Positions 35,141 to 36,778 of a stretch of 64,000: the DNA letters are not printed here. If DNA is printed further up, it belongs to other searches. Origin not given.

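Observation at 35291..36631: Bacterial homologue of the archaeal cyclic 2,3-diphosphoglycerate synthetase-like P-loop family next to dnaB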

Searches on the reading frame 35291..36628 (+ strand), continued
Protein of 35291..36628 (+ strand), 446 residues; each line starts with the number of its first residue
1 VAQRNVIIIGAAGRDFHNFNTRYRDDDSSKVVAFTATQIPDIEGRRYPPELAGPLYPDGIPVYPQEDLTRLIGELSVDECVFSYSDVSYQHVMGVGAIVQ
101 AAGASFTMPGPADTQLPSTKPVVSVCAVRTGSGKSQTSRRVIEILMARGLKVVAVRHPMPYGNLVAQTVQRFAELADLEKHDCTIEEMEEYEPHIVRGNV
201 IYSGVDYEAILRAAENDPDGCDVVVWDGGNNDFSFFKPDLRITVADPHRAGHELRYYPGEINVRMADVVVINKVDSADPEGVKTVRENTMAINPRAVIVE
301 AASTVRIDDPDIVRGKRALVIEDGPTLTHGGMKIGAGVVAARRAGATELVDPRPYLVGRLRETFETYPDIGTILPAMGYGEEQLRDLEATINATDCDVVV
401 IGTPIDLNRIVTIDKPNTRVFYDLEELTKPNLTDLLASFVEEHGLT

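Call 73: find_encoding_contigs(protein=P0064, flank=10000, max_places=3)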
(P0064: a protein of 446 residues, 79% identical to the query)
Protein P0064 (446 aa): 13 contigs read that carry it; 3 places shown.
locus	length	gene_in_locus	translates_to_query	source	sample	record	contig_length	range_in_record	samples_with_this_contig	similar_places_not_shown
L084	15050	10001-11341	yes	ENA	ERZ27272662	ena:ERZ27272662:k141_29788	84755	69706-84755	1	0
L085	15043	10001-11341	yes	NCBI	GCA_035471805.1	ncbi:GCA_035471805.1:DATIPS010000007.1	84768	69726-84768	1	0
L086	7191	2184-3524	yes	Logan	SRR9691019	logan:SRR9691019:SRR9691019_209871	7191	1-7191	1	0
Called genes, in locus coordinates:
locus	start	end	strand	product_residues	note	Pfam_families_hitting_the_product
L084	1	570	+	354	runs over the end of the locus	PF01547:SBP_bac_1, PF13416:SBP_bac_8, PF13531:SBP_bac_11 (weak), PF13343:SBP_bac_6 (faint)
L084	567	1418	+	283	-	PF00528:BPD_transp_1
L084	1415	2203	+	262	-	PF00528:BPD_transp_1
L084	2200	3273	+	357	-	PF00005:ABC_tran, PF08402:TOBE_2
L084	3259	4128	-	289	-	PF01522:Polysacc_deac_1, PF10096:DUF2334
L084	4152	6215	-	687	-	PF00724:Oxidored_FMN, PF00890:FAD_binding_2 (faint), PF01134:GIDA (weak), PF03486:HI0933_like (weak), PF07992:Pyr_redox_2, PF12831:FAD_oxidored, PF13450:NAD_binding_8, PF22620:OYE-like_second_a-b, +1 more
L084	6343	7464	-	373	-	PF05222:AlaDh_PNT_N, PF03446:NAD_binding_2 (faint), PF01262:AlaDh_PNT_C, PF01488:Shikimate_DH (weak), PF02826:2-Hacid_dh_C (weak)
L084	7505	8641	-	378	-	PF00202:Aminotran_3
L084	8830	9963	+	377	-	-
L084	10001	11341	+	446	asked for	-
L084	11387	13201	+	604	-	PF02730:AFOR_N, PF01314:AFOR_C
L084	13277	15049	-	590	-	?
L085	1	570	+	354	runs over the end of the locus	PF01547:SBP_bac_1, PF13416:SBP_bac_8, PF13531:SBP_bac_11 (weak), PF13343:SBP_bac_6 (faint)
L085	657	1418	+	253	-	PF00528:BPD_transp_1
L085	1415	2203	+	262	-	PF00528:BPD_transp_1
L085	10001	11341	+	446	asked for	-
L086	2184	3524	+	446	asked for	-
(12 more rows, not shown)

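Call 78: search_protein_families(library=ncbifam, proteins=[L084:8830-9960:+, L084:7505-8638:-, L084:6343-7461:-, L084:4152-6212:-, L084:11387-13198:+, L082:17805-18995:+, L082:14097-15452:+], max_evalue=1e-8)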
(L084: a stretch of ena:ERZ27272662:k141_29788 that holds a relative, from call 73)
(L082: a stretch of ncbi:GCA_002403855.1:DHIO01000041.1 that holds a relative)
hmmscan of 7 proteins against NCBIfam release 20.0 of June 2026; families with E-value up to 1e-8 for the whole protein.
L084:8830-9960:+ (377 aa): 0 families

L084:7505-8638:- (377 aa): 69 families (the best 25 are shown)
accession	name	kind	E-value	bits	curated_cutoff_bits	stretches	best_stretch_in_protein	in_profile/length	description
NF005682.0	PRK07480.1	subfamily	1.7e-102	343.4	510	2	148-374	213-449/459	aminotransferase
NF005102.0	PRK06541.1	equivalog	2.2e-98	329.8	574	1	1-375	47-454/460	aspartate aminotransferase family protein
NF005447.0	PRK07036.1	equivalog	6e-98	328.5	618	2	145-374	210-452/468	aminotransferase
NF005683.0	PRK07481.1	subfamily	3e-97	326.4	575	1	1-374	41-447/453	hypothetical protein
NF004767.0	PRK06105.1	subfamily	7.6e-95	318.1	517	1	1-374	43-447/460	aminotransferase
NF052567.1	OmAmTferAptACaul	equivalog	6.2e-92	308.6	500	1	2-375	32-429/431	omega-aminotransferase AptA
TIGR00508.1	bioA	equivalog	1.8e-83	280.4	405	1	2-374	27-418/419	adenosylmethionine--8-amino-7-oxononanoate transaminase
NF005684.0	PRK07482.1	subfamily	1.3e-82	277.8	687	2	146-372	209-450/464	hypothetical protein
NF041821.1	daptide_amino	equivalog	2.2e-82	276.9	450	1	3-374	28-404/405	daptide-type RiPP biosynthesis aminotransferase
NF005812.0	PRK07678.1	subfamily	1.7e-80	270.8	488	1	2-323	43-381/451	aminotransferase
NF002874.0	PRK03244.1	equivalog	1.6e-78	264.2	457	1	2-375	39-393/399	acetylornithine transaminase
TIGR00707.1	argD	subfamily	1.1e-76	258.1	410.05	1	2-374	23-380/381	acetylornithine/succinylornithine family transaminase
NF004624.0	PRK05964.1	equivalog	3.4e-74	249.9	494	1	2-375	40-423/427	adenosylmethionine--8-amino-7-oxononanoate transaminase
NF004718.0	PRK06062.1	subfamily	2.2e-72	244.1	472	2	150-375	210-447/454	hypothetical protein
NF004625.0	PRK05965.1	subfamily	2e-71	241.1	729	1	2-374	42-445/460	hypothetical protein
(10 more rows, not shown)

L084:6343-7461:- (372 aa): 3 families
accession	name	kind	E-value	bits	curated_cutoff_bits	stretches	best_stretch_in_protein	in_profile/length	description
TIGR00518.1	alaDH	equivalog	1.3e-152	508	391.85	1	2-370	3-370/370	alanine dehydrogenase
NF006942.0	PRK09424.1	equivalog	1.8e-46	158.9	383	2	2-206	3-204/510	Re/Si-specific NAD(P)(+) transhydrogenase subunit alpha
TIGR00561.1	pntA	equivalog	5.8e-38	130.8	444.4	2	2-205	2-202/511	Re/Si-specific NAD(P)(+) transhydrogenase subunit alpha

L084:4152-6212:- (686 aa): 8 families
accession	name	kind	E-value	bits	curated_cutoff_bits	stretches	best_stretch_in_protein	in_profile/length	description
TIGR03997.1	mycofact_OYE_2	equivalog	8.7e-104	348.2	793.15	1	11-669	2-644/645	mycofactocin system FadH/OYE family oxidoreductase 2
NF041087.1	bile_acid_BaiCD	equivalog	1.8e-63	214.7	825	1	8-667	1-639/642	bile acid Fe-S flavoenzyme BaiCD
NF045599.1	bili_reduct_long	exception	1.3e-58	198.8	750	1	11-665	1-636/641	bilirubin reductase, long form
TIGR03996.1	mycofact_OYE_1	hypoth_equivalog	3e-57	194.5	627.9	1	50-665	43-631/633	mycofactocin system FadH/OYE family oxidoreductase 1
NF045592.1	bili_reduct_N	equivalog_domain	8.1e-34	117.3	425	1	11-364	2-361/363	bilirubin reductase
NF010047.0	PRK13523.1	equivalog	2e-25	89.6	431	1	11-332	5-318/339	NADPH dehydrogenase NamA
NF006101.0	PRK08255.1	equivalog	4e-22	78.1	1078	1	10-329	398-725/768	bifunctional salicylyl-CoA 5-hydroxylase/oxidoreductase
NF007899.0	PRK10605.1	subfamily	2.4e-16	60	403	1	140-330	150-333/365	N-ethylmaleimide reductase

L084:11387-13198:+ (604 aa): 1 family
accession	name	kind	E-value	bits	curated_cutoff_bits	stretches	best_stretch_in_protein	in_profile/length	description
NF007354.0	PRK09849.1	equivalog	6.5e-09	34.9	868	0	19-238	15-207/703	aldehyde ferredoxin oxidoreductase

L082:17805-18995:+ (397 aa): 0 families

L082:14097-15452:+ (452 aa): 39 families (the best 25 are shown)
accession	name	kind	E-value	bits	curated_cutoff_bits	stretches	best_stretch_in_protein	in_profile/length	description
NF006915.0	PRK09406.1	equivalog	1.9e-167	557.8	730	1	3-451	5-456/457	NADP-dependent succinic semialdehyde dehydrogenase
NF042989.1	AldDh_AldH_Clos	equivalog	5.8e-156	519.8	800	1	3-450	5-456/458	aldehyde dehydrogenase AldH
NF010575.0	PRK13968.1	equivalog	1.4e-141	472.8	855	1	3-449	11-457/462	succinate-semialdehyde dehydrogenase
TIGR01804.1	BADH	equivalog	1.9e-96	323.4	668.6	1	2-447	16-467/467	betaine-aldehyde dehydrogenase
NF010000.0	PRK13473.1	subfamily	1.1e-93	314.5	615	1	4-451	22-472/475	aminobutyraldehyde dehydrogenase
NF006916.0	PRK09407.1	equivalog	1e-92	311.4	521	1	3-451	38-492/526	succinic semialdehyde dehydrogenase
TIGR01780.1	SSADH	subfamily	6.7e-92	308.7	646.35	1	4-447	2-448/448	succinate-semialdehyde dehydrogenase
NF009725.0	PRK13252.1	equivalog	9.8e-92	307.9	593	1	1-451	24-479/488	betaine-aldehyde dehydrogenase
NF045736.1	PaDhStyDRhodo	equivalog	5.1e-86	289.1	800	1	2-451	21-477/479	phenylacetaldehyde dehydrogenase StyD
TIGR02299.1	HpaE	equivalog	7.8e-84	282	638.35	1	2-452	19-477/488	5-carboxymethyl-2-hydroxymuconate semialdehyde dehydrogenase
NF040648.1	lactal_redase_Meth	equivalog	1.2e-79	268.5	650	1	2-451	14-462/463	lactaldehyde dehydrogenase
NF042993.1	AlphKGSA_gudD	equivalog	5.9e-78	262.7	770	1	2-451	22-480/481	alpha-ketoglutaric semialdehyde dehydrogenase GucD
NF045735.1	PaDhStyDPseudo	equivalog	2.2e-77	260.8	850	1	4-452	23-482/483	phenylacetaldehyde dehydrogenase StyD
NF008415.0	PRK11241.1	equivalog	8.4e-77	258.9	828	1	4-451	31-480/482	NADP-dependent succinate-semialdehyde dehydrogenase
NF007497.0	PRK10090.1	equivalog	3.2e-76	257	500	1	2-450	25-476/480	aldehyde dehydrogenase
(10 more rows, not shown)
